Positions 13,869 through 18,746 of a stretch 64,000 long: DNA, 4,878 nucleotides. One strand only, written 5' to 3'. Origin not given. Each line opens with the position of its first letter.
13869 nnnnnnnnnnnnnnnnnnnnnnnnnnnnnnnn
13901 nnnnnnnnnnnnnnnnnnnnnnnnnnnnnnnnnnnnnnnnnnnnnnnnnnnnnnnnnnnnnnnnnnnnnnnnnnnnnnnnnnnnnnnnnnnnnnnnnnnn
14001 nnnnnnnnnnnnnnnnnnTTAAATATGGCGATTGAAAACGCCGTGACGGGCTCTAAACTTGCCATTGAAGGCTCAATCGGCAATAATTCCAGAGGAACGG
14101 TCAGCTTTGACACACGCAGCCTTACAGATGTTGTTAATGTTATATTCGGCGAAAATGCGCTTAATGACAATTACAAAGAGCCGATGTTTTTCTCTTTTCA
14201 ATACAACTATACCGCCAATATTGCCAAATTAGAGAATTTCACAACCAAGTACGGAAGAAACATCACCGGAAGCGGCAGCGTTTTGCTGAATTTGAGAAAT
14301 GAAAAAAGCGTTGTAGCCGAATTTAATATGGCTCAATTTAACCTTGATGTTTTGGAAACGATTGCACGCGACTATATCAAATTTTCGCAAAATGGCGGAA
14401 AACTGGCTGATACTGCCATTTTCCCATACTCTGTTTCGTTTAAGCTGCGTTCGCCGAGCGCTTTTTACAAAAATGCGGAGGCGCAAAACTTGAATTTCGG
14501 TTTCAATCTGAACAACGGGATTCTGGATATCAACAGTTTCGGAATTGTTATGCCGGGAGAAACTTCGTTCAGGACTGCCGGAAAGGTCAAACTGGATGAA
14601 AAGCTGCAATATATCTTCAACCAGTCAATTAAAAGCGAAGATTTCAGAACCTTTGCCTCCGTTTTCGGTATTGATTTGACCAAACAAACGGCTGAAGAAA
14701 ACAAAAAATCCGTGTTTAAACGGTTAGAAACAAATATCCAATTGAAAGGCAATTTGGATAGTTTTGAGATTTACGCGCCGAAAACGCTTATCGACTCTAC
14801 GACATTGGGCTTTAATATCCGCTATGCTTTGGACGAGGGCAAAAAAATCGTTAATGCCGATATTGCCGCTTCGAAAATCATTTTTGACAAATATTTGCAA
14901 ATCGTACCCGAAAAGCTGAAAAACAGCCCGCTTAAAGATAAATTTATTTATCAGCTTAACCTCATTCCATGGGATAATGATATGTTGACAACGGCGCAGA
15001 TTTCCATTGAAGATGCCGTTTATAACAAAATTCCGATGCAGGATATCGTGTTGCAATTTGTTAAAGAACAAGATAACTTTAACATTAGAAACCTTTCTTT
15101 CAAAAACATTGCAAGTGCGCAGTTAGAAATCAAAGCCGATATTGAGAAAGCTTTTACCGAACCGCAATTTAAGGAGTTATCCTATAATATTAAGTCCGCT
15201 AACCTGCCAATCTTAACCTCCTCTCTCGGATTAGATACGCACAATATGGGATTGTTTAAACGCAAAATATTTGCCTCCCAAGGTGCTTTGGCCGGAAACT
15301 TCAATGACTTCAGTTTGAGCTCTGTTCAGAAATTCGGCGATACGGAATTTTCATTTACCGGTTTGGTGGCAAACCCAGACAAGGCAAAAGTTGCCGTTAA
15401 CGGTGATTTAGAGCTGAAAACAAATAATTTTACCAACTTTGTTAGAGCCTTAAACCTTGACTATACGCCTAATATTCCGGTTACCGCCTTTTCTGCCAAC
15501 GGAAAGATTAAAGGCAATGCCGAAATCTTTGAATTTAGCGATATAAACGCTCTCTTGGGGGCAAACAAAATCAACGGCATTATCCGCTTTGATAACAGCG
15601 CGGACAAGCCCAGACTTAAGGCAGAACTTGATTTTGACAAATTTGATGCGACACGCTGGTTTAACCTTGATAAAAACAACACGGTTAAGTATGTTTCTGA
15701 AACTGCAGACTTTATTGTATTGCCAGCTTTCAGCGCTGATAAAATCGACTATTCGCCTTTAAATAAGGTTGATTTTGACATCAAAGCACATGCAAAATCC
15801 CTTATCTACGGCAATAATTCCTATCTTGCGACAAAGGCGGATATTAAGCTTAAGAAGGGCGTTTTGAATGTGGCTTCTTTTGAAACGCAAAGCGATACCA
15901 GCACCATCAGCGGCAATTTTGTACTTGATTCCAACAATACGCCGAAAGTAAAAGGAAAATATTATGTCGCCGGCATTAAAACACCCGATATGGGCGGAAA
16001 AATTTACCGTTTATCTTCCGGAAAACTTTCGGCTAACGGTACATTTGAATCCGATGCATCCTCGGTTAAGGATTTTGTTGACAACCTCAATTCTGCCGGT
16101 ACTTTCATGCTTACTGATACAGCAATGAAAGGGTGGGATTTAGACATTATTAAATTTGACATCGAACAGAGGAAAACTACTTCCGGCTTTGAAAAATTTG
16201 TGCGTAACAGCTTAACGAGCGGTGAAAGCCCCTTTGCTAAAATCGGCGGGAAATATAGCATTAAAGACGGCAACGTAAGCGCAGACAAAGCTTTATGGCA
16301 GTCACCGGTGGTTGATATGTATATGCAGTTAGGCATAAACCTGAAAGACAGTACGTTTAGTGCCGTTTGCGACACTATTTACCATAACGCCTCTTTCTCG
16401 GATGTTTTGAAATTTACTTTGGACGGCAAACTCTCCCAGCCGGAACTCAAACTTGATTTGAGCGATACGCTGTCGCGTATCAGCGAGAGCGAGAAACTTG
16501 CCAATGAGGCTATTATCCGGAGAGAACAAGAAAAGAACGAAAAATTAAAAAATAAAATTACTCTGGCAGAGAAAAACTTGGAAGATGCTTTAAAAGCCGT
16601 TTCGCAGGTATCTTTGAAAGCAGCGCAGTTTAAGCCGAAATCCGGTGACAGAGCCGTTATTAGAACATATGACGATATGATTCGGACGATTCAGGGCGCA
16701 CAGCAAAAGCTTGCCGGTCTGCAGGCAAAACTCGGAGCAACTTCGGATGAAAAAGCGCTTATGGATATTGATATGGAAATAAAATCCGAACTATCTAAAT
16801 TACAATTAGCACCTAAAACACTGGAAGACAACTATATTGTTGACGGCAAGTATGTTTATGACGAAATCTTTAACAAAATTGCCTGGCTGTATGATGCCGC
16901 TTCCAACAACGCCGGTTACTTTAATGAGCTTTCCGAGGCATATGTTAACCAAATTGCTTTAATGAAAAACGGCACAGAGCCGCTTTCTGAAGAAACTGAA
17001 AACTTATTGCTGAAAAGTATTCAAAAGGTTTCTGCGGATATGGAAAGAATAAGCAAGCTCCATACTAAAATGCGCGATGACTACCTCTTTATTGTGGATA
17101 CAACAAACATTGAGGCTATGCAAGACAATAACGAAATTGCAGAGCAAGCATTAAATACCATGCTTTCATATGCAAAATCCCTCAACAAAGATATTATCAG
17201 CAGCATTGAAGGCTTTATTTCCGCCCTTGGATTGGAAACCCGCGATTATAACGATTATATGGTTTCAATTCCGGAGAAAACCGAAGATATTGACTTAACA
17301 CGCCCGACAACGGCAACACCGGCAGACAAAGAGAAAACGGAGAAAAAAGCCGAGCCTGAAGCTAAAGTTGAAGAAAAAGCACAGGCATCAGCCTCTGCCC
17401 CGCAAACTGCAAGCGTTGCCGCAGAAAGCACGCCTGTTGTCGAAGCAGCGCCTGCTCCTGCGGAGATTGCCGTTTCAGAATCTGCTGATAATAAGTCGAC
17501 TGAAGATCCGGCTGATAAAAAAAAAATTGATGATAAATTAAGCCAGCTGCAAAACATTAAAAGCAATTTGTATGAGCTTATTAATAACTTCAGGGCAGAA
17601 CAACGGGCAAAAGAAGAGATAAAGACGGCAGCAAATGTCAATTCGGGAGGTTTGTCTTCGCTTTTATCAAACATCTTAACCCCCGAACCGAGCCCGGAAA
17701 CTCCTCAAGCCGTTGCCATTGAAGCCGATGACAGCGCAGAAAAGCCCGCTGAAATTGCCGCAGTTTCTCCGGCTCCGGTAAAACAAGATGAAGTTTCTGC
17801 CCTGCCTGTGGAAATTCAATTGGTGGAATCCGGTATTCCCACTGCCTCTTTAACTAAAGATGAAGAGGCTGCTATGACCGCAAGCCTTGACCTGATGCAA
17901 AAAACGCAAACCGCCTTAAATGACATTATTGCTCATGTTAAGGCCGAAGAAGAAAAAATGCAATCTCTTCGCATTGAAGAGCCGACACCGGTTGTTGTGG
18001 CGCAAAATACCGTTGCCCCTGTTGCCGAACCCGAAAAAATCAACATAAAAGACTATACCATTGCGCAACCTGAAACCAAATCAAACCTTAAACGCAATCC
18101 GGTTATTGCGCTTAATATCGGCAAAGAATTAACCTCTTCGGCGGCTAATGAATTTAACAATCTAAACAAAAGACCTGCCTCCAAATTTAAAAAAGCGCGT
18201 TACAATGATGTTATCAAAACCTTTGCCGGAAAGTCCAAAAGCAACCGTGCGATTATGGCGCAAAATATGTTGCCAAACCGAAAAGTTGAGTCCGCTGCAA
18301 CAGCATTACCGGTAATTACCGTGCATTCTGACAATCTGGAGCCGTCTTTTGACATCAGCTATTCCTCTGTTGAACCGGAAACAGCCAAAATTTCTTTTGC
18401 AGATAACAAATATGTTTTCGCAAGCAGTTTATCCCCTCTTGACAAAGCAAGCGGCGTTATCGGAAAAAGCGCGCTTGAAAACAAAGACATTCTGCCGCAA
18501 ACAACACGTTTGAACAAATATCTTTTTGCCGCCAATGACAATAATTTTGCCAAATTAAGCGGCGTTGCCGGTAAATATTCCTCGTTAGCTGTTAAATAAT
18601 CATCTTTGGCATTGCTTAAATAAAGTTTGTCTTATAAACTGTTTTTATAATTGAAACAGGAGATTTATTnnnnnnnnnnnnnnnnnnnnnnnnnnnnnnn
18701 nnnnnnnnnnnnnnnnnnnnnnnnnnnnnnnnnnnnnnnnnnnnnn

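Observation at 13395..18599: Oversized AsmA-family protein (1734 aa) whose C-terminal half is coiled-coil and low-complexity rather than the usual DUF490-type region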

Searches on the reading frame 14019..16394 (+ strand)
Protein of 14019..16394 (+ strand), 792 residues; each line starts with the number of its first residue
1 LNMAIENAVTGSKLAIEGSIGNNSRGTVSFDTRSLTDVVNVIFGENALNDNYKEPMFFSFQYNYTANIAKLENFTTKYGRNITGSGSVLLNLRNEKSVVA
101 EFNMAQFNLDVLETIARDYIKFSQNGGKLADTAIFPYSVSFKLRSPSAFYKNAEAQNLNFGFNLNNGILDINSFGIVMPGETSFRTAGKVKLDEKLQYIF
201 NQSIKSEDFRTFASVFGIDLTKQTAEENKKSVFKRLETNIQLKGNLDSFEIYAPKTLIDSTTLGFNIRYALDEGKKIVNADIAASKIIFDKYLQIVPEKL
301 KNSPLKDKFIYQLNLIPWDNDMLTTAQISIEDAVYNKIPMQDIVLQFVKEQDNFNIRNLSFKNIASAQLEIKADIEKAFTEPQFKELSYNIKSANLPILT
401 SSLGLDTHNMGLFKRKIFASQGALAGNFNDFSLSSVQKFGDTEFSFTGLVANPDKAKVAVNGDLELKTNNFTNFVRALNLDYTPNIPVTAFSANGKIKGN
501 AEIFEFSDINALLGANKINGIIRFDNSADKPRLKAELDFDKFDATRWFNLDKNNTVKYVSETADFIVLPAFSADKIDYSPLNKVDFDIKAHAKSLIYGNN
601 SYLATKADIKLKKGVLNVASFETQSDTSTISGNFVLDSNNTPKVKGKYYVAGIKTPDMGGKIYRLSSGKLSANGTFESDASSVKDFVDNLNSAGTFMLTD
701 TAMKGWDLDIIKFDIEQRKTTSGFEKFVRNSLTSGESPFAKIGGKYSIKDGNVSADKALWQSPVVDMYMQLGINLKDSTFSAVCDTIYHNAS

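Call 34: search_protein_families(library=pfam, proteins=[window:14019-16394:+], max_evalue=10)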
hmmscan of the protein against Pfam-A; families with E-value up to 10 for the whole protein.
window:14019-16394:+ (792 aa): 0 families

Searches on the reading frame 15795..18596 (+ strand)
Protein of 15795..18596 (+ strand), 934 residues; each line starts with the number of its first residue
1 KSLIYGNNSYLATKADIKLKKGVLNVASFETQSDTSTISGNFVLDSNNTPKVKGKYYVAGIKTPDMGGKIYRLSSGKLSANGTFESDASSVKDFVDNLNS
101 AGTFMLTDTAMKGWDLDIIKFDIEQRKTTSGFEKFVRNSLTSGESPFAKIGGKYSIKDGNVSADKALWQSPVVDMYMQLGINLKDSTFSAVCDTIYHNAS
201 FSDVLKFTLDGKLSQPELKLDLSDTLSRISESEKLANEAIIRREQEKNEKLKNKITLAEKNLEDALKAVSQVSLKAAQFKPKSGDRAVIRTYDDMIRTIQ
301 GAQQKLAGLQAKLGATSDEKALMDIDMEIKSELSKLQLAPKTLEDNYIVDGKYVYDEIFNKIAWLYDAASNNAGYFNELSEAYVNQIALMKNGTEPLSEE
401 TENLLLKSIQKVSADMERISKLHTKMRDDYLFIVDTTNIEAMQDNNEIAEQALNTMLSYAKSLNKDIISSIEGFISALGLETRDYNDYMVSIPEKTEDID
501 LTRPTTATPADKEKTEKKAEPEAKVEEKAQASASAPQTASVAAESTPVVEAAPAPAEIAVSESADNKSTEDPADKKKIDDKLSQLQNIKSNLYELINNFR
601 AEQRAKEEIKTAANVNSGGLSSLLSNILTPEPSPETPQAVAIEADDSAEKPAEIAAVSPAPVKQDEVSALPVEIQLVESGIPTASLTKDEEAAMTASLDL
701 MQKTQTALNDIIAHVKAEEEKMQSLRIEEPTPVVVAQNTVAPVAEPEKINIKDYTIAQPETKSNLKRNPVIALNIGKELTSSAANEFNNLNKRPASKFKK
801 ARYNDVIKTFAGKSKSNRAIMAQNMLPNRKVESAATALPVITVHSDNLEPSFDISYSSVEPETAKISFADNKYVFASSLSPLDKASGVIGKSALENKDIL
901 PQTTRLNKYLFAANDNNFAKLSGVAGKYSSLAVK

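Call 19: find_related_loci(query=A2, collection=genome_contigs, flank=8000)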
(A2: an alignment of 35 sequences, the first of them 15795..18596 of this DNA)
Query A2 (934 aa) in genome_contigs; peptide patterns used: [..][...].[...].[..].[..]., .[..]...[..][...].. (x = any residue, [..] = any of these).
55 stretches matched a pattern; 29 encode a relative of the query (tblastn E <= 1e-3); 29 distinct loci.
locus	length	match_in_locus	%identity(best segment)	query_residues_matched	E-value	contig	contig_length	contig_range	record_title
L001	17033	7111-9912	64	1-934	0e+0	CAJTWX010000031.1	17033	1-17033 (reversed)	MAG TPA_asm: uncultured Alphaproteobacteria bacterium isolate MGBC117992 genome assembly, contig: MGBC117992.31, whole g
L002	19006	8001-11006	35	7-932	2e-160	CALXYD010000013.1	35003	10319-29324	MAG: uncultured Alphaproteobacteria bacterium isolate BRZ_KS__bin39 genome assembly, contig: BRZ_KS__NODE_1841_length_35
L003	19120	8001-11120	34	1-931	1e-156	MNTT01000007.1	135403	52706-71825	MAG: Acetobacter sp. 46_36 Ley3_66761_scaffold_200, whole genome shotgun sequence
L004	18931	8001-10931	33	3-931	3e-155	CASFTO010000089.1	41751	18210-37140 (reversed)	uncultured Alphaproteobacteria bacterium isolate SI.A54.metabat-bins.112 genome assembly, contig: SI.A54.metabat-bins.11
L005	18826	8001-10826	33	4-931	5e-155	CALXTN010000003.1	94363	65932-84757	MAG: uncultured Alphaproteobacteria bacterium isolate BRZ_QQ__bin90 genome assembly, contig: BRZ_QQ__NODE_195_length_943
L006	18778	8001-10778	34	9-931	1e-151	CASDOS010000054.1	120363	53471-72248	uncultured Alphaproteobacteria bacterium isolate SI.O27.metabat-bins.10 genome assembly, contig: SI.O27.metabat-bins.10.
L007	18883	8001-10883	32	3-932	6e-146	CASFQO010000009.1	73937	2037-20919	uncultured Alphaproteobacteria bacterium isolate SI.O44.metabat-bins.180 genome assembly, contig: SI.O44.metabat-bins.18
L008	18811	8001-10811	34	4-931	3e-148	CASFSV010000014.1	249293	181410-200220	uncultured Alphaproteobacteria bacterium isolate SI.O7.metabat-bins.100 genome assembly, contig: SI.O7.metabat-bins.100.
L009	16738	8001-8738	30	695-934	4e-7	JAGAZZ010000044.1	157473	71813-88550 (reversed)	MAG: Alphaproteobacteria bacterium isolate RGIG8928 Water_deer_Rectum-1__c296856, whole genome shotgun sequence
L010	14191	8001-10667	33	1-931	5e-144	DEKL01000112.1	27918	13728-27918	MAG TPA_asm: Alphaproteobacteria bacterium UBA2723 UBA2723_contig_4341, whole genome shotgun sequence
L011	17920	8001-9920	40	1-629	9e-142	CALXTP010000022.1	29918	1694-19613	MAG: uncultured Alphaproteobacteria bacterium isolate E19__bin231 genome assembly, contig: E19__k127_3511881, whole geno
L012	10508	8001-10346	33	1-810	8e-139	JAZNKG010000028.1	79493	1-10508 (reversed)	MAG: Alphaproteobacteria bacterium isolate T1900044677_TS20190143.MAGScoT_cleanbin_000004 SGB_1643_k141_1397933, whole g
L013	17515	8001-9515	44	10-511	3e-137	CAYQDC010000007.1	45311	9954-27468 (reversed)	MAG TPA_asm: uncultured Acetobacter sp. isolate SRP141132_co3_78 genome assembly, contig: NODE_425_length_45311_cov_7.13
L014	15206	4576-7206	32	3-932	7e-136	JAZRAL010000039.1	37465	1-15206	MAG: Alphaproteobacteria bacterium isolate T1900045142_TC20190136.MAGScoT_cleanbin_000007 SGB_4923_k141_1924837, whole g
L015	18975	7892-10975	43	3-934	1e-142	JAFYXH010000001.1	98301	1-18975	MAG: Alphaproteobacteria bacterium isolate RGIG7506 Water_buffalos_Colon.Co__c230879, whole genome shotgun sequence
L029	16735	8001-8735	27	695-934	3e-7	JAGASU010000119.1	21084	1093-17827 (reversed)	MAG: Alphaproteobacteria bacterium isolate RGIG8741 Water_deer_Colon-4__c327276, whole genome shotgun sequence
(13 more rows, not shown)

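Call 37: predict_structure(alignment_id=A2)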
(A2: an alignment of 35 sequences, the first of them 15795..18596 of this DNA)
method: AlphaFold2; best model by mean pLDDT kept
length: 934 residues; sequences in the alignment: 35
mean_pLDDT: 66.3   pTM: 0.40
mean pLDDT of the five models: 66.3, 64.1, 63.7, 62.6, 61.7
residues with pLDDT >= 90: 299; 70-90: 216; 50-70: 52; < 50: 367
segments of 3 or more residues with pLDDT < 50: 513-535, 537-593, 612-690, 726-741, 743-934
pLDDT, mean of each block of 10 residues (from residue 1): 76 88 91 88 90 94 88 93 93 90 95 92 85 92 94 92 92 92 87 84 82 88 85 84 88 91 94 91 92 94 94 87 92 91 93 93 94 89 81 72 86 92 90 87 92 94 92 84 82 89 79 41 30 32 31 30 32 40 44 57 64 41 39 32 30 36 30 28 39 60 72 72 48 30 37 40 35 37 32 37 44 34 31 29 29 30 34 37 35 41 45 43 38 33
secondary structure, 60 per line:
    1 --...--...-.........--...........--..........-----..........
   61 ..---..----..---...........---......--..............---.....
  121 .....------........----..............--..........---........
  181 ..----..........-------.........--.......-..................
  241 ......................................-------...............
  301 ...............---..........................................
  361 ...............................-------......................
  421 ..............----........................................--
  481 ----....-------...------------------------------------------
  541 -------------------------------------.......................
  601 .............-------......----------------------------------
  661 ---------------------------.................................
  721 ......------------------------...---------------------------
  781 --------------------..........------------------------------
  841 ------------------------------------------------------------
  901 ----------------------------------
elements in order (helices of 4 or more, strands of 3 or more residues): E3-5 E8-10 E12-20 E23-33 E36-45 E51-62 E77-87 H91-96 E99-112 H116-125 H132-139 E144-157 E160-169 E173-182 E187-196 E204-212 E215-221 H223-278 H286-315 H319-391 H399-434 H439-478 H485-488 H578-613 H621-626 H688-726 H801-810

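Call 65: fold_search(model_id=the predicted structure, library=pdb)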
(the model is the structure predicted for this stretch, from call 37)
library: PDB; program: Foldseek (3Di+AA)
matches with E <= 10: 603; with E <= 0.001: 1
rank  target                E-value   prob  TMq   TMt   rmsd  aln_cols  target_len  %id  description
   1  4dvz                  2.7e-04  0.69  0.07  0.13  49.6       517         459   12  Crystal structure of the Helicobacter pylori CagA oncoprotein (released 2012-07-25)
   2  8glv_DA               2.4e-03  0.33  0.07  0.03  46.7       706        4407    9  96-nm repeat unit of doublet microtubules from Chlamydomonas reinhardtii flagella (released 2023-05-31)
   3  9e9r                  3.8e-02  0.16  0.08  0.03  41.0       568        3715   11  The Structure of ApoB100 from Human Low-Density Lipoprotein (released 2024-12-18)
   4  8r5s_G                8.3e-02  0.72  0.10  0.30  26.1       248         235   17  t113 - De-novo designed soluble homotetramer (released 2024-11-27)
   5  3zdl_A                8.3e-02  0.38  0.08  0.19  26.9       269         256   14  Vinculin head (1-258) in complex with a RIAM fragment (released 2013-02-13)
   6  9dwq_A                1.3e-01  0.15  0.06  0.11  40.5       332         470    8  PKD2 ion channel, F629S variant (released 2025-03-12)
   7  8r5s_E                1.5e-01  0.63  0.09  0.29  23.1       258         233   14  t113 - De-novo designed soluble homotetramer (released 2024-11-27)
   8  7unj_B                1.5e-01  0.35  0.07  0.23  22.3       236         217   12  De novo designed chlorophyll dimer protein with Zn pheophorbide a methyl ester matching geometry of purple bacterial s (released 2023-04-19)
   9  5h5m_A                1.5e-01  0.66  0.10  0.21  25.3       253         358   11  Crystal structure of HMP-1 M domain (released 2017-03-29)
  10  8iyj_S4               1.5e-01  0.51  0.10  0.23  29.1       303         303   14  Cryo-EM structure of the 48-nm repeat doublet microtubule from mouse sperm (released 2023-07-05)
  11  5k47_A                1.5e-01  0.14  0.06  0.10  40.1       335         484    9  CryoEM structure of the human Polycystin-2/PKD2 TRP channel (released 2016-08-24)
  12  7zr1_D                1.7e-01  0.15  0.07  0.08  60.7       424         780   10  Chaetomium thermophilum Mre11-Rad50-Nbs1 complex bound to ATPyS (composite structure) (released 2023-01-11)
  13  9cbz_A                1.7e-01  0.08  0.05  0.09  42.3       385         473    9  Cryo-EM structure of mouse TRPML1 channel Y404W at 2.86 Angstrom resolution (released 2024-10-09)
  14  8r5s_D                2.0e-01  0.51  0.10  0.30  26.0       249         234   18  t113 - De-novo designed soluble homotetramer (released 2024-11-27)
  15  8r5s_A                2.1e-01  0.63  0.10  0.30  24.0       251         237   16  t113 - De-novo designed soluble homotetramer (released 2024-11-27)
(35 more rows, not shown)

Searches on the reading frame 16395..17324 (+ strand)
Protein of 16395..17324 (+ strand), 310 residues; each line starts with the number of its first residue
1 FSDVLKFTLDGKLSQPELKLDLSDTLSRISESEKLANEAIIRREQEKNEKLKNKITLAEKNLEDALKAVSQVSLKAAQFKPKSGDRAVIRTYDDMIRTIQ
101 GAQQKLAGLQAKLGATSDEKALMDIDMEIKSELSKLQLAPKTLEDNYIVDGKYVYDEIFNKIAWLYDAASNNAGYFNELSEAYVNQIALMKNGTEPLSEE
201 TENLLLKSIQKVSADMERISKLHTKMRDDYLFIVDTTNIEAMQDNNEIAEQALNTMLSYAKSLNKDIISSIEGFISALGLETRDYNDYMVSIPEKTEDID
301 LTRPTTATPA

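Call 34: search_protein_families(library=pfam, proteins=[window:16395-17324:+], max_evalue=10)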
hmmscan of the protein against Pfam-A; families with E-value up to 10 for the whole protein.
window:16395-17324:+ (310 aa): 8 families
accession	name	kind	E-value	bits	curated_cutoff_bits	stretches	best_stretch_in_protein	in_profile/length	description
PF17522.7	DUF5446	-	0.033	14.7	26.2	1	22-65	14-57/72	Family of unknown function (DUF5446)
PF21289.3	EDC4_C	-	0.071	13.3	27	1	202-261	48-107/121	Enhancer of mRNA-decapping protein 4, C-terminal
PF21378.2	YceM-like_C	-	0.081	13.6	27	1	209-239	18-48/120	YceM-like, C-terminal domain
PF03428.19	RP-C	-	0.29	11.4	24.4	1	20-68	127-173/175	Replication protein C N-terminal domain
PF15739.10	TSNAXIP1_N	-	0.41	11.4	27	1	92-143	51-103/111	Translin-associated factor X-interacting N-terminus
PF15191.11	Synaptonemal_3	-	1.5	9.2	27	0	88-147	7-66/92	Synaptonemal complex central element protein 3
PF07996.16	T4SS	-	2.1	9.1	24.7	1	87-137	122-172/197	Type IV secretion system proteins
PF17001.10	T3SS_basalb_I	-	6.4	7.7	32.4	1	79-139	16-76/94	Type III secretion basal body protein I, YscI, HrpB, PscI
